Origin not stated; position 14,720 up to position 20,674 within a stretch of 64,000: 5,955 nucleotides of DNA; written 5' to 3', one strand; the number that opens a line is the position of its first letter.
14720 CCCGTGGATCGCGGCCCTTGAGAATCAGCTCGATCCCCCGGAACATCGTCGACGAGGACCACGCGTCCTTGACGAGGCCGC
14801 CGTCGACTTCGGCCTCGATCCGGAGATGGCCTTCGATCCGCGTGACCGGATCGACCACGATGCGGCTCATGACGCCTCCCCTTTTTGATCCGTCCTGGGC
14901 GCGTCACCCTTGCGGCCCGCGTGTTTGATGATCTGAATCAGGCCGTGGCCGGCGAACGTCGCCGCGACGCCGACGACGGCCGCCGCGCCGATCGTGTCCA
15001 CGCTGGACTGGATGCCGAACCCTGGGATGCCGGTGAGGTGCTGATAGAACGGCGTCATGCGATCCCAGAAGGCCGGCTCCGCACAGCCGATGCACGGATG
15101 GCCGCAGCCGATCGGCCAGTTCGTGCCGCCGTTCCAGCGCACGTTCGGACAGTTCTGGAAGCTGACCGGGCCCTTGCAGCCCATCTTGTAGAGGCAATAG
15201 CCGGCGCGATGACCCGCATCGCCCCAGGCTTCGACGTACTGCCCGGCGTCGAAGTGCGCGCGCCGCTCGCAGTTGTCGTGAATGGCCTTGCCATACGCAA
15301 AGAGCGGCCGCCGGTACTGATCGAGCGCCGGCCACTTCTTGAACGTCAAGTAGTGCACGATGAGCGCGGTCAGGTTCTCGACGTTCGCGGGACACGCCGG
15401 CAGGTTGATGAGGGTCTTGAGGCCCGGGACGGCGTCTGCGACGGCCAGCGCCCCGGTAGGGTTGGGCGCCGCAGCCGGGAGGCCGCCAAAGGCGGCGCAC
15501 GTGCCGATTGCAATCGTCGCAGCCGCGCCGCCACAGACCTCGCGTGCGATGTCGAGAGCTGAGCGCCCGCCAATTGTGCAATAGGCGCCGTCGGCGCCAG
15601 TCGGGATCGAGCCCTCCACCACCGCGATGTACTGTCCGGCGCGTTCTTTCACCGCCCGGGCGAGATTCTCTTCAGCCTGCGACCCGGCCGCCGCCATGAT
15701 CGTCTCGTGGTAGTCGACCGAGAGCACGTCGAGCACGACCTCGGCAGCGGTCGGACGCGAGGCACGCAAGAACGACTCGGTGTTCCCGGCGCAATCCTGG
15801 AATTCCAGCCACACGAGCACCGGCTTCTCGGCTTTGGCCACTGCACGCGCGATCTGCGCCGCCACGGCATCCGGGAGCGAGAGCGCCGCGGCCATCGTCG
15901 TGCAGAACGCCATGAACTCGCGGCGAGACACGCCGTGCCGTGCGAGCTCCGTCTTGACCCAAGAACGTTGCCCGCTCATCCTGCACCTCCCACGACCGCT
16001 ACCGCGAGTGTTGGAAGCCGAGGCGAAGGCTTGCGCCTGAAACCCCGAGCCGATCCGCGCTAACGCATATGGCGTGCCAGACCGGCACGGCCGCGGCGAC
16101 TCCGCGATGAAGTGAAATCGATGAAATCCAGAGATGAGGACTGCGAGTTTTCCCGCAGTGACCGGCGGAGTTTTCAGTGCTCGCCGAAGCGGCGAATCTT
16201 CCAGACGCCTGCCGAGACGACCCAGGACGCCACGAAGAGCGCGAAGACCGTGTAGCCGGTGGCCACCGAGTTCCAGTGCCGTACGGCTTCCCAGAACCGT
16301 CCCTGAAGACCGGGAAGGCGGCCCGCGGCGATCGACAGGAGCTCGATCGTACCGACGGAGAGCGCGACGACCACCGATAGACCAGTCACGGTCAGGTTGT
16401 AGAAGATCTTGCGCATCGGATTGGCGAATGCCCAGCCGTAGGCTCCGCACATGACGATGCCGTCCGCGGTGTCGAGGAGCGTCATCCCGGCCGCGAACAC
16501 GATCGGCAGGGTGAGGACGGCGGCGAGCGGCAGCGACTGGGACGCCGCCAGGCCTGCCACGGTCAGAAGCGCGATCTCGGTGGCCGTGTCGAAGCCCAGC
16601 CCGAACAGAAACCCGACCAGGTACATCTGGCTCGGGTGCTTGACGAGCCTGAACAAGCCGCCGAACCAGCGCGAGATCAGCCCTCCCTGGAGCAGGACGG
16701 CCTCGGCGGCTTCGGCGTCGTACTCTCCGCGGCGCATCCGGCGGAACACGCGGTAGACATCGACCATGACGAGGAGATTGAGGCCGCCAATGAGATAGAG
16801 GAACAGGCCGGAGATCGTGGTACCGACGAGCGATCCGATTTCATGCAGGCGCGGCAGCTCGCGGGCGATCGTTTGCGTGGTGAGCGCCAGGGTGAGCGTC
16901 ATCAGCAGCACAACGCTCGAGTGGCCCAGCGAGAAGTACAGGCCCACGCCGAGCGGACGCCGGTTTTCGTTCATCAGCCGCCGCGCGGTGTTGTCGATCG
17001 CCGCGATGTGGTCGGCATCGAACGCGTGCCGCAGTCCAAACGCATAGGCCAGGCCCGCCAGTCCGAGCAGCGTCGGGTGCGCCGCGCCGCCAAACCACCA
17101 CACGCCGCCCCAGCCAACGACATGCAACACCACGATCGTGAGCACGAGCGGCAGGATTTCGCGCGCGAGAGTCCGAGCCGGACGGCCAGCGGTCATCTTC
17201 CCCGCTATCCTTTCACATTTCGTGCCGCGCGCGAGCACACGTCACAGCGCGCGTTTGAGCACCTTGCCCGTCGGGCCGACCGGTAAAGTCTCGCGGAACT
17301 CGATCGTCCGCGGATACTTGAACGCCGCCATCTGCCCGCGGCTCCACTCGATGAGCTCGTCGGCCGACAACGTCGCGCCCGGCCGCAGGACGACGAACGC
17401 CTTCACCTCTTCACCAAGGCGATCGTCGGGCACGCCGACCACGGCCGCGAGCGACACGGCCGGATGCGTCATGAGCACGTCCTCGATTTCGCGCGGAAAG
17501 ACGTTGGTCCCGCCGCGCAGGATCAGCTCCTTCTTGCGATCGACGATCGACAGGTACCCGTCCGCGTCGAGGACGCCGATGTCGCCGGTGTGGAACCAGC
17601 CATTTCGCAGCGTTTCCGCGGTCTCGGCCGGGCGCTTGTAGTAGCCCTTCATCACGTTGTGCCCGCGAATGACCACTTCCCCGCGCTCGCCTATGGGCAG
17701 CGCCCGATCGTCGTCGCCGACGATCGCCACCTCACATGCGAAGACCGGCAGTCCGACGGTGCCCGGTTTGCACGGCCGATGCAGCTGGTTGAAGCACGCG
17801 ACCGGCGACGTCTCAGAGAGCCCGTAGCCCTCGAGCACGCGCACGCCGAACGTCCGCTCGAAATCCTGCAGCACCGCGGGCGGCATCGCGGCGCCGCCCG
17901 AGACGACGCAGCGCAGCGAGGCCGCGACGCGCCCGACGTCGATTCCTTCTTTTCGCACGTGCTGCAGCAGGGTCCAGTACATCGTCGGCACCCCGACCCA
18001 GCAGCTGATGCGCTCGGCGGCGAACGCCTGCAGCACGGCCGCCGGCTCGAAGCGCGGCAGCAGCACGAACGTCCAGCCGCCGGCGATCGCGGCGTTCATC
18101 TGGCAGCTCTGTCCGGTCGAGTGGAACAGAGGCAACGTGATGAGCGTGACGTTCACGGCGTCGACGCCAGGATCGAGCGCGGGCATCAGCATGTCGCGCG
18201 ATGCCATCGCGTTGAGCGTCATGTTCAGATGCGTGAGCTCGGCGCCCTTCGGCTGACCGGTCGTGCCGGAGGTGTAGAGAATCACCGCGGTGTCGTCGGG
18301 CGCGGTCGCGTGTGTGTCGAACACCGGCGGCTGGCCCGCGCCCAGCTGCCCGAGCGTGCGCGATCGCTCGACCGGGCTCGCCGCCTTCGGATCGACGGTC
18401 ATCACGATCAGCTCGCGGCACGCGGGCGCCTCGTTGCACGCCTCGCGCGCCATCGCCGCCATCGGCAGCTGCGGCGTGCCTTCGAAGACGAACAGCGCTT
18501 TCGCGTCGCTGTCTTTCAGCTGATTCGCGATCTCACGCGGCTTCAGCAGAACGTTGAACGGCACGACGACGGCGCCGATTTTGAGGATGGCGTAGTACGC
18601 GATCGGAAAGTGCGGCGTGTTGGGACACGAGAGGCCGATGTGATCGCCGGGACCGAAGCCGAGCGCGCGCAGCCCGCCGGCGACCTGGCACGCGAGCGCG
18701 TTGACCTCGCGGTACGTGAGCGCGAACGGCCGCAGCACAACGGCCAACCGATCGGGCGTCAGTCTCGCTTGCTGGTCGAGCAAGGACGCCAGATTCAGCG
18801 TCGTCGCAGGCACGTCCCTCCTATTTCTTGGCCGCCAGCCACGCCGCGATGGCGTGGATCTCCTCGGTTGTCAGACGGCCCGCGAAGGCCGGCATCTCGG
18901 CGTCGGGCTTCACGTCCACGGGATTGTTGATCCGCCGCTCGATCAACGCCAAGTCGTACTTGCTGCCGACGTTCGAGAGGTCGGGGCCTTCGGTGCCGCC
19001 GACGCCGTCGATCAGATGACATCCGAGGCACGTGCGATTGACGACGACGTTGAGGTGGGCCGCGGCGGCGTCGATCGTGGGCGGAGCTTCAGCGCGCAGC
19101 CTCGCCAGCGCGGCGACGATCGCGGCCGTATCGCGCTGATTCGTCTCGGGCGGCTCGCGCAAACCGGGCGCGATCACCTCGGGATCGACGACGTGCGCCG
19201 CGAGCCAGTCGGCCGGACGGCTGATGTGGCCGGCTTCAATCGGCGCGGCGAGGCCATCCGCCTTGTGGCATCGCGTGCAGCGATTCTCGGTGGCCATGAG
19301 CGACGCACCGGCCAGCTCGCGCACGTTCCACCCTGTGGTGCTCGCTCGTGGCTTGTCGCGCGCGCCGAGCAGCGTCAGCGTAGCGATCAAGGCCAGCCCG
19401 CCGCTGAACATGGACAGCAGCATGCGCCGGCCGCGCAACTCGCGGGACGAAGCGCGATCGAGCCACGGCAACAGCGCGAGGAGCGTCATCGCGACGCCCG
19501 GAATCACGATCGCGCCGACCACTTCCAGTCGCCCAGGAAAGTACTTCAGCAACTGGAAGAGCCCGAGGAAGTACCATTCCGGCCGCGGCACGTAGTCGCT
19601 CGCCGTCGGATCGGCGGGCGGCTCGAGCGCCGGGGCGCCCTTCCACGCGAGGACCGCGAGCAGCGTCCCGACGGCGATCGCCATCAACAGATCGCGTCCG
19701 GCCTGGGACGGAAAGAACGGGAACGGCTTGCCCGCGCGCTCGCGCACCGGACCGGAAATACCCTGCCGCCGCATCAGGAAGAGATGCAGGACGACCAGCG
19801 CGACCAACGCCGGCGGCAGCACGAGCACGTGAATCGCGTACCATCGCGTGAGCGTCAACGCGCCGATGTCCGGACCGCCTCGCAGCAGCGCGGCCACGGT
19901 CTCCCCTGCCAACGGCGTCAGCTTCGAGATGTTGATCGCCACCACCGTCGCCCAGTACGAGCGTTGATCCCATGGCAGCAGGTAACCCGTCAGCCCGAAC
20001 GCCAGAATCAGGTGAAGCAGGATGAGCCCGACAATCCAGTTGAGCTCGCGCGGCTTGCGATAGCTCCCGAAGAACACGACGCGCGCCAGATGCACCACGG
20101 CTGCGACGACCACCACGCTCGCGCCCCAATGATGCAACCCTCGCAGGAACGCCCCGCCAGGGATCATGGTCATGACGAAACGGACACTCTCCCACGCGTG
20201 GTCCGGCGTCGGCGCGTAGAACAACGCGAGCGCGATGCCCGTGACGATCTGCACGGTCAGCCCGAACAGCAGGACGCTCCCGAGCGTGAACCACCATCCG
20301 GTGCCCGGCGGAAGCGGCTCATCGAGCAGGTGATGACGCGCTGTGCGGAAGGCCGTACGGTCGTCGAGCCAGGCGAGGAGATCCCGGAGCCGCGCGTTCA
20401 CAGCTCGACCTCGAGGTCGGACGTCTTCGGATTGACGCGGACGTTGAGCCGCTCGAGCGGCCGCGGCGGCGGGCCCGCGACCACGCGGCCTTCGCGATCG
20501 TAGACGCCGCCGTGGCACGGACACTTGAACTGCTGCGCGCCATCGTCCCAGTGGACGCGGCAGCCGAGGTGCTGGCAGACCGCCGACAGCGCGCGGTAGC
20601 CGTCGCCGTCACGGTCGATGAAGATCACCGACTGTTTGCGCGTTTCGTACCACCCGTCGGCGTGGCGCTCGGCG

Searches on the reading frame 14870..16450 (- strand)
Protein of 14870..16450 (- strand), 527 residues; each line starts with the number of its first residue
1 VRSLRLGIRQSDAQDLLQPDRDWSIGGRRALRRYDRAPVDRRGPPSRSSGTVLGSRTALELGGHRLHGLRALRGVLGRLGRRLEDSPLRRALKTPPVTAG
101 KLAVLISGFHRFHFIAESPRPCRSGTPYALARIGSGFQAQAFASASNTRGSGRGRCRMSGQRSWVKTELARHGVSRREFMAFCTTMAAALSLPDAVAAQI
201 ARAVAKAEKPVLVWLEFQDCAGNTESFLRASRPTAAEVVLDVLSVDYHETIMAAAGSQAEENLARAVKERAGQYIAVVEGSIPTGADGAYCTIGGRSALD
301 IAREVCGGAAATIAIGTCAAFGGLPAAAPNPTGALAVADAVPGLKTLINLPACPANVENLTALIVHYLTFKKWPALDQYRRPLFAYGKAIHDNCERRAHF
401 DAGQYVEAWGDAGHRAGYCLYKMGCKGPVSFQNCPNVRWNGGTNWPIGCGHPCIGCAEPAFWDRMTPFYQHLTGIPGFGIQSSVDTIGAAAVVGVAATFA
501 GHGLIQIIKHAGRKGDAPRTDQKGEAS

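Call 63: search_protein_families(library=pfam, proteins=[window:14870-16450:-], max_evalue=0.001)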
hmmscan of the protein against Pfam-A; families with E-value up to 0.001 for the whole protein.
window:14870-16450:- (527 aa): 2 families
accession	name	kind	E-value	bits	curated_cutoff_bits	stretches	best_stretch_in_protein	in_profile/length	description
PF14720.11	NiFe_hyd_SSU_C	-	4.3e-33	113.9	27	1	386-469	1-80/80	NiFe/NiFeSe hydrogenase small subunit C-terminal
PF01058.29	Oxidored_q6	-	1.5e-23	83.4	27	1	220-366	1-127/128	NADH ubiquinone oxidoreductase, 20 Kd subunit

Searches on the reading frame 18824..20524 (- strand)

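Call 9: search_protein_families(library=pfam, proteins=[window:18824-20524:-], max_evalue=0.01)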
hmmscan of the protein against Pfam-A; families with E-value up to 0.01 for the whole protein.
window:18824-20524:- (567 aa): 8 families
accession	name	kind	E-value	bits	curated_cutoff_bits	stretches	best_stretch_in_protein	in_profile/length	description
PF00033.24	Cytochrome_B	-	4.9e-49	167.2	27.2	1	68-255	3-189/189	Cytochrome b/b6/petB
PF13631.11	Cytochrom_B_N_2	-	4.7e-43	147.5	27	1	137-293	2-159/169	Cytochrome b(N-terminal)/b6/petB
PF13442.11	Cytochrome_CBB3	-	7.7e-11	42.6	27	1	487-563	2-68/68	Cytochrome C oxidase, cbb3-type, subunit III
PF00034.26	Cytochrom_C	-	4.3e-10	41.2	21.3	1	496-564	9-87/90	Cytochrome c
PF00032.22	Cytochrom_B_C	-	1.3e-09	38.6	20.7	1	304-389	2-84/102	Cytochrome b(C-terminal)/b6/petD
PF01292.26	Ni_hydr_CYTB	-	0.00034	20.9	30.1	1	62-157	84-170/179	Prokaryotic cytochrome b561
PF02433.20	FixO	-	0.00079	19.4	29.6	0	512-549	102-139/219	Cytochrome C oxidase, mono-heme subunit/FixO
PF14358.11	DUF4405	-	0.0051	17.7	26.7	1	84-147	5-63/66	Domain of unknown function (DUF4405)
